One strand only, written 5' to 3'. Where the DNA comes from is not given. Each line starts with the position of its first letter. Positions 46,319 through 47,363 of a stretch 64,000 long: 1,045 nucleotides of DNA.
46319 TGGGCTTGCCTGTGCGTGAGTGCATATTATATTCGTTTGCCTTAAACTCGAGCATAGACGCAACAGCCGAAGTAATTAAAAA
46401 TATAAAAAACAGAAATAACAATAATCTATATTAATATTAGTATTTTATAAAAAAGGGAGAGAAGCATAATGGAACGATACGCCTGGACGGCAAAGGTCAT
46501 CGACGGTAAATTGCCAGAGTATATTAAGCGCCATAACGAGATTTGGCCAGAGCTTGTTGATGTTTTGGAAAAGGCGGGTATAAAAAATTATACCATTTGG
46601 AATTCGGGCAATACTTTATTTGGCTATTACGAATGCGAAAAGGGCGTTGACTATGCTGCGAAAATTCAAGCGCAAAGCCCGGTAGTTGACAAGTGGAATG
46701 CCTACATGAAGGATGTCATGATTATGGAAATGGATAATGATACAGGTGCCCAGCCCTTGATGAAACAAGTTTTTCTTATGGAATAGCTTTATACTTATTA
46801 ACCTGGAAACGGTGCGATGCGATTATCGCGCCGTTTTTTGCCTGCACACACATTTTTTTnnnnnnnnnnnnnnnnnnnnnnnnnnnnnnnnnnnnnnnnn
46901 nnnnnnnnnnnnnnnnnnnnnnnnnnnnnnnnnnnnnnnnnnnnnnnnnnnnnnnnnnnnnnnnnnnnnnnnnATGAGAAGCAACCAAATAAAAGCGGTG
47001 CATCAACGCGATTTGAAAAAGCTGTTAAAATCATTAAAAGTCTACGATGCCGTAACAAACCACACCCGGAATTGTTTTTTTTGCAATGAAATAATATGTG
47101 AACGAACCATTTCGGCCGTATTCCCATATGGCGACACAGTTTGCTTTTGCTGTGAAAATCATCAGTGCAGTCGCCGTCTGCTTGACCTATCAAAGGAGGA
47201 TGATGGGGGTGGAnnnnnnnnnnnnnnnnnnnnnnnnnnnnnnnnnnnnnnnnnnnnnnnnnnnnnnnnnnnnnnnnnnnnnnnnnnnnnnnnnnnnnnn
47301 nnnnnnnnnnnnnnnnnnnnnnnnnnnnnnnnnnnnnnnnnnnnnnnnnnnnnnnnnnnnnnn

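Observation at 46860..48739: Lower-GC ~1.9-kb insertion of three unknown genes between rhaM and aroK, a candidate novel module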

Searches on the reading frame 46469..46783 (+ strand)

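Call 4: search_protein_families(library=pfam, proteins=[window:46469-46783:+], max_evalue=1)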
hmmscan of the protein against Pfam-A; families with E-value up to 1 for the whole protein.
window:46469-46783:+ (105 aa): 2 families
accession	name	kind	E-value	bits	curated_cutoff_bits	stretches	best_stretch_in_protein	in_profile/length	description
PF05336.19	rhaM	-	1.6e-25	89.7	23.4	1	3-102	1-103/105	L-rhamnose mutarotase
PF09158.15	MotCF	-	0.054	14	25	1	29-80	33-87/103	Bacteriophage T4 MotA, C-terminal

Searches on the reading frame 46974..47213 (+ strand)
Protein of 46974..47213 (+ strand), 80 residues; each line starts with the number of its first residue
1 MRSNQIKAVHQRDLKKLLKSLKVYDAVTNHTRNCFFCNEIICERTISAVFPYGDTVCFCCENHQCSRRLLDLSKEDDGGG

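Call 4: search_protein_families(library=pfam, proteins=[window:46974-47213:+], max_evalue=1)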
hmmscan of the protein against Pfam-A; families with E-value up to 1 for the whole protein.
window:46974-47213:+ (80 aa): 0 families

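Call 5: search_protein_families(library=padloc, proteins=[window:46974-47213:+], max_evalue=1)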
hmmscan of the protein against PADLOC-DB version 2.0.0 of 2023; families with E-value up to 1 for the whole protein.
window:46974-47213:+ (80 aa): 0 families

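Call 6: search_protein_families(library=phrogs, proteins=[window:46974-47213:+], max_evalue=1)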
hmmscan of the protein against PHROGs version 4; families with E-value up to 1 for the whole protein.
window:46974-47213:+ (80 aa): 0 families

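Call 7: search_protein_families(library=ncbifam, proteins=[window:46974-47213:+], max_evalue=1)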
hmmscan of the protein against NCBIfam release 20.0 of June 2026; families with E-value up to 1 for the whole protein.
window:46974-47213:+ (80 aa): 2 families
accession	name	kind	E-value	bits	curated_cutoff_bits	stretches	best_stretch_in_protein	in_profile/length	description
NF001238.0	PRK00211.1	equivalog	0.036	14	79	1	4-48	51-90/119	sulfurtransferase complex subunit TusC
TIGR03010.1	sulf_tusC_dsrF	equivalog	0.11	12.5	94.15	1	3-47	48-87/116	sulfurtransferase complex subunit TusC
